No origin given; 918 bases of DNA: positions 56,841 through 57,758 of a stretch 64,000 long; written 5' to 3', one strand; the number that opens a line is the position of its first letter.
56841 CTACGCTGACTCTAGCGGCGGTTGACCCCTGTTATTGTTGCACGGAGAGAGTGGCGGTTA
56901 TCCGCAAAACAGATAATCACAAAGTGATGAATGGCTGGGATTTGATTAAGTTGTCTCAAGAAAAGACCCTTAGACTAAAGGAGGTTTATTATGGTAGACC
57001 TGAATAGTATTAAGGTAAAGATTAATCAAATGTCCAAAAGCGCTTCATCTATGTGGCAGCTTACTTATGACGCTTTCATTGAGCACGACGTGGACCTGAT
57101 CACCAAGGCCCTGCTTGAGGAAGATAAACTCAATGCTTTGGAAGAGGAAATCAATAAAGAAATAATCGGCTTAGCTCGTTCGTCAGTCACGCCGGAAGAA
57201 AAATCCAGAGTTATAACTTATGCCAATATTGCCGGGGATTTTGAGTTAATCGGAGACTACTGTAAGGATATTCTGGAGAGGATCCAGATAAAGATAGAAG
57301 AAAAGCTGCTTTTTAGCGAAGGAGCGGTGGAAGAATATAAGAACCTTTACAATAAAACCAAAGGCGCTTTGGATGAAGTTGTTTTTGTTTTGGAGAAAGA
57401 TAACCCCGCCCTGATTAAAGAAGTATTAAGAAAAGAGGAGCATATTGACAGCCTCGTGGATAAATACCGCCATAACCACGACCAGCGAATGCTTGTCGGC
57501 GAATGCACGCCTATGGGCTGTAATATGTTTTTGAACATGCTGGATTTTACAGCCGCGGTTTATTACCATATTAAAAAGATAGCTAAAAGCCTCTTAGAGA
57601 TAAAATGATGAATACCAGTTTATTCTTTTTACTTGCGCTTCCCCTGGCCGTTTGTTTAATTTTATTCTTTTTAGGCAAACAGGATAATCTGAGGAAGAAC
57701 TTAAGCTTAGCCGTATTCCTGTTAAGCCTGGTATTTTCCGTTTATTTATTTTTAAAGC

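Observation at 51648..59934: Group-4 energy-converting [NiFe] hydrogenase with an upstream AsrAB/HydBG-like Fe-S/flavin module, a poly-ferredoxin and an inserted PhoU-like gene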

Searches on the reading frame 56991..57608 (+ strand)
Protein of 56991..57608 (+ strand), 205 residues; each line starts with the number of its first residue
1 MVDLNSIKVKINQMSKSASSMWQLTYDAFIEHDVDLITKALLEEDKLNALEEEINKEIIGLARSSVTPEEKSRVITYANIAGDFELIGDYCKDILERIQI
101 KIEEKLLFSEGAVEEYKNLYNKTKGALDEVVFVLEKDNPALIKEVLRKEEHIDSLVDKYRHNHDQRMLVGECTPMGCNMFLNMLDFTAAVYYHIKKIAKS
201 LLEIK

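Call 3: search_protein_families(library=pfam, proteins=[window:56991-57608:+], max_evalue=0.01)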
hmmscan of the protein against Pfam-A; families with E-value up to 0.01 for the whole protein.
window:56991-57608:+ (205 aa): 1 family
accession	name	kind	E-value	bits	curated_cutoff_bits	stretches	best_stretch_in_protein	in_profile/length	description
PF01895.24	PhoU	-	9.5e-21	74.4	23.5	1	11-98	1-89/89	PhoU domain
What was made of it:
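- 56991..57608 (+): PhoU-fold accessory protein (205 aa, six-helix bundle), specific to this hydrogenase family. Pfam PhoU 9.5e-21 (call 3).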

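Call 4: search_protein_families(library=ncbifam, proteins=[window:56991-57608:+], max_evalue=0.01)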
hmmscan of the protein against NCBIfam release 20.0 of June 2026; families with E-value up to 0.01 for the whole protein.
window:56991-57608:+ (205 aa): 3 families
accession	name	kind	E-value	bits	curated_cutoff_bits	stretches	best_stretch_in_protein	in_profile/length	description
TIGR02135.1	phoU_full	equivalog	5e-14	52.4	130.25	1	3-161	6-163/212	phosphate signaling complex protein PhoU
NF008332.0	PRK11115.1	equivalog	2.8e-05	23.8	342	1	6-102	123-217/239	phosphate signaling complex protein PhoU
NF003295.0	PRK04293.1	equivalog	0.0044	16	368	1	23-120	89-183/337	adenylosuccinate synthetase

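Call 35: search_solved_structures(query=window:56991-57608:+, max_evalue=0.01, show_alignments=2)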
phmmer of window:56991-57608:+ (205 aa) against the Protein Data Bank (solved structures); distinct sequences matched with E-value up to 0.01: 4.
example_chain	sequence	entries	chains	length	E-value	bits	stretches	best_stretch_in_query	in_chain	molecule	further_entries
1t72_A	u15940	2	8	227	0.00047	23.5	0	9-98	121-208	Phosphate transport system protein phoU homolog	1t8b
1sum_B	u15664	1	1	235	0.00067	23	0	13-97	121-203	Phosphate transport system protein phoU homolog 2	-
1xwm_A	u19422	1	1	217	0.0044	20.4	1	3-96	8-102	phosphate uptake regulator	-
4q25_A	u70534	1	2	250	0.0047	20.3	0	26-98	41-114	Phosphate-specific transport system accessory protein PhoU homolog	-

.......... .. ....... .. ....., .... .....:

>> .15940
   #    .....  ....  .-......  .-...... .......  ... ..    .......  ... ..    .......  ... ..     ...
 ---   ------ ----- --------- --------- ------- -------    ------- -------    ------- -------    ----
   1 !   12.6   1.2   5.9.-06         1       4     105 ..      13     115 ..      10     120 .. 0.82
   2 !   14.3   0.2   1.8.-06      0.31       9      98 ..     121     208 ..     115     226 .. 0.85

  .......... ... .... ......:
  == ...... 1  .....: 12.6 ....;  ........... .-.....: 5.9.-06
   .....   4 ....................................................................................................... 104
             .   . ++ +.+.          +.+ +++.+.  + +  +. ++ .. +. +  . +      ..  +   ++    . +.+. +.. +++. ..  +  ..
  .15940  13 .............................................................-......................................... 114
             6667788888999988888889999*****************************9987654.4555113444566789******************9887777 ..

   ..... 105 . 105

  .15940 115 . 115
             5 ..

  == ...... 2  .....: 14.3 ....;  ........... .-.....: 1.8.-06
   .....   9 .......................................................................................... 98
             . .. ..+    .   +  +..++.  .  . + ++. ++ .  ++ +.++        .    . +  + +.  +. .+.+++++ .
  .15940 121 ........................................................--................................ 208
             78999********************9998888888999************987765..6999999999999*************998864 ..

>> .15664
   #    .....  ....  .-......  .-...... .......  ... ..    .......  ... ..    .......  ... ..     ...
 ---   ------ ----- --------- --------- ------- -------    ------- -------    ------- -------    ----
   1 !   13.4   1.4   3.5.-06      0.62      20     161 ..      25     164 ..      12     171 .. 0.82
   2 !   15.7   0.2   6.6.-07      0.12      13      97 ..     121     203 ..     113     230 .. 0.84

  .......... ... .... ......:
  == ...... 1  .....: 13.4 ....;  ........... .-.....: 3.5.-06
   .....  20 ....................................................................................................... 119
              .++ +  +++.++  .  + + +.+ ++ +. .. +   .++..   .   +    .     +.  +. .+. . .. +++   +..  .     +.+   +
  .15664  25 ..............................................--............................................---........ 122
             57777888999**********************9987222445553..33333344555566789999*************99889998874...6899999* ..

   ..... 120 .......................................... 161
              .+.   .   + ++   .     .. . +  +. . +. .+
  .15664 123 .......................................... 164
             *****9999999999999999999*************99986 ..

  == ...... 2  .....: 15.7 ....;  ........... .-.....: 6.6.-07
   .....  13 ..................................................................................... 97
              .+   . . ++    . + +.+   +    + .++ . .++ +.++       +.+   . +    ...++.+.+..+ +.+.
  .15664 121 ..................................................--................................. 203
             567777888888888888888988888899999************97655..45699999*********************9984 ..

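Call 47: find_homologous_proteins(query=window:56991-57608:+, max_evalue=0.00001)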
Query window:56991-57608:+ (205 aa): 369 proteins with E <= 0.00001 among 555 candidates; the best 120 are listed.
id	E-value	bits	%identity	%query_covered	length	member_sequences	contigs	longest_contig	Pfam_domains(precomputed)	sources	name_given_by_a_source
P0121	3.7e-115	401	90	100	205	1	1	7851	PF01895.25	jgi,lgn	jgi:phosphate:Na+ symporter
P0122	3.1e-114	398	90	100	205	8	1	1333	PF01895.25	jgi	-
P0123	2.5e-112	391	90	100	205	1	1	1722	PF01895.25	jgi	-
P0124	5.8e-110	384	87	100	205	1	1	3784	PF01895.25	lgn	-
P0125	7.8e-110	383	87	100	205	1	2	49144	PF01895.25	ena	-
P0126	8.0e-110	383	85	100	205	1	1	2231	PF01895.25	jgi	-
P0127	1.1e-109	383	87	100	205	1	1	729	PF01895.25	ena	-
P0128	1.8e-109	382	85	100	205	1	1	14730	PF01895.25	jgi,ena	-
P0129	5.7e-109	380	85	100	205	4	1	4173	PF01895.25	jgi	-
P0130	7.4e-109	380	86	100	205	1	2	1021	PF01895.25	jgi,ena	-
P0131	7.6e-109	380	85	100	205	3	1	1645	PF01895.25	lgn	-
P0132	1.1e-108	380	85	100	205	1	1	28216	PF01895.25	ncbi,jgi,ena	ncbi:MAG: PhoU domain-containing protein [Candidatus Omnitrophota bacterium]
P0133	4.2e-108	378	85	100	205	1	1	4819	PF01895.25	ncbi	-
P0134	5.0e-107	374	93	90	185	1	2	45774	PF01895.25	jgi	jgi:phosphate:Na+ symporter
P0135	1.1e-106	373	84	100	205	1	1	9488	PF01895.25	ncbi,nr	ncbi:MAG: PhoU domain-containing protein [Candidatus Omnitrophica bacterium]|nr:PhoU domain-containi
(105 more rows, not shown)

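Call 57: predict_structure(alignment_id=A1)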
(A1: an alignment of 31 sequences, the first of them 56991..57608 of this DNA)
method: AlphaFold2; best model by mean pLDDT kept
length: 205 residues; sequences in the alignment: 31
mean_pLDDT: 92.0   pTM: 0.90
mean pLDDT of the five models: 92.0, 91.8, 90.9, 90.8, 89.4
residues with pLDDT >= 90: 147; 70-90: 52; 50-70: 5; < 50: 1
segments of 3 or more residues with pLDDT < 50: none
pLDDT, mean of each block of 10 residues (from residue 1): 82 98 98 97 98 92 81 91 98 97 89 95 96 93 78 89 90 89 96 96 85
secondary structure, 60 per line:
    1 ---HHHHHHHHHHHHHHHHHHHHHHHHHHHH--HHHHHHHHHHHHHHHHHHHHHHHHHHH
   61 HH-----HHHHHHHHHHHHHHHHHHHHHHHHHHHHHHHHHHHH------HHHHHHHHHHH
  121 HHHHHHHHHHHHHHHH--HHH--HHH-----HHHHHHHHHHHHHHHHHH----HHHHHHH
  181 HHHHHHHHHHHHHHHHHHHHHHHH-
elements in order: H4-31 H34-62 H68-103 H110-136 H152-169 H174-204

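Call 59: fold_search(model_id=the predicted structure, library=pdb)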
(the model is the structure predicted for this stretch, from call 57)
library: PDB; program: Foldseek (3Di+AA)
matches with E <= 10: 409; with E <= 0.001: 9
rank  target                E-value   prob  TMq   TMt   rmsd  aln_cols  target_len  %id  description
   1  4q25_B                1.4e-05  1.00  0.89  0.87   2.1       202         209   17  Crystal structure of PhoU from Pseudomonas aeruginosa (released 2015-02-18)
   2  1t72_B                1.6e-05  1.00  0.86  0.83   2.5       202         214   17  Crystal structure of phosphate transport system protein phoU from Aquifex aeolicus (released 2004-12-07)
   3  1t72_A                2.2e-05  1.00  0.84  0.81   2.8       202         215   17  Crystal structure of phosphate transport system protein phoU from Aquifex aeolicus (released 2004-12-07)
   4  4q25_A                2.9e-05  1.00  0.88  0.85   2.2       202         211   17  Crystal structure of PhoU from Pseudomonas aeruginosa (released 2015-02-18)
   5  1t72_G                4.0e-05  1.00  0.84  0.82   2.5       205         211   18  Crystal structure of phosphate transport system protein phoU from Aquifex aeolicus (released 2004-12-07)
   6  1t8b_A                4.2e-05  1.00  0.84  0.83   2.6       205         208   18  Crystal structure of refolded PHOU-like protein (gi 2983430) from Aquifex aeolicus (released 2004-12-07)
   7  1t72_E                1.3e-04  1.00  0.86  0.83   2.5       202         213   17  Crystal structure of phosphate transport system protein phoU from Aquifex aeolicus (released 2004-12-07)
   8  1sum                  1.5e-04  1.00  0.84  0.77   2.4       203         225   18  Crystal structure of a hypothetical protein at 2.0 A resolution (released 2004-08-24)
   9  1xwm                  1.7e-04  1.00  0.74  0.72   4.1       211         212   17  The crystal structure of PhoU (phosphate uptake regulator), Structural genomics (released 2004-12-14)
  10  2iiu_B                1.3e-03  1.00  0.62  0.61   9.0       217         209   14  Crystal structure of a putative PhoU-like phosphate regulatory protein (NP_719307.1) from Shewanella oneidensis MR-1 a (released 2006-10-17)
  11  2olt_A                1.7e-03  1.00  0.62  0.60   6.0       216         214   16  Crystal structure of a phou-like protein (so_3770) from shewanella oneidensis mr-1 at 2.00 A resolution (released 2007-02-06)
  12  2i0m                  3.7e-03  1.00  0.78  0.78   3.2       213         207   14  Crystal structure of the phosphate transport system regulatory protein PhoU from Streptococcus pneumoniae (released 2006-09-19)
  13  2iiu_A                4.9e-03  1.00  0.67  0.66   4.7       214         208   14  Crystal structure of a putative PhoU-like phosphate regulatory protein (NP_719307.1) from Shewanella oneidensis MR-1 a (released 2006-10-17)
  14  2olt_C                5.1e-03  1.00  0.67  0.64   5.0       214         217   14  Crystal structure of a phou-like protein (so_3770) from shewanella oneidensis mr-1 at 2.00 A resolution (released 2007-02-06)
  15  3l39                  5.4e-03  1.00  0.66  0.64   4.7       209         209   15  Crystal structure of Putative PhoU-like phosphate regulatory protein (BT4638) from BACTEROIDES THETAIOTAOMICRON VPI-5482 (released 2010-01-19)
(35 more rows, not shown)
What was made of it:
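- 56991..57608 (+): Model pLDDT 92, TM 0.89 to PhoU 4q25 (calls 57, 59).
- On PhoU family: TM 0.89 and rmsd 2.1 A to P. aeruginosa PhoU 4q25 over 202 columns (calls 57, 59).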
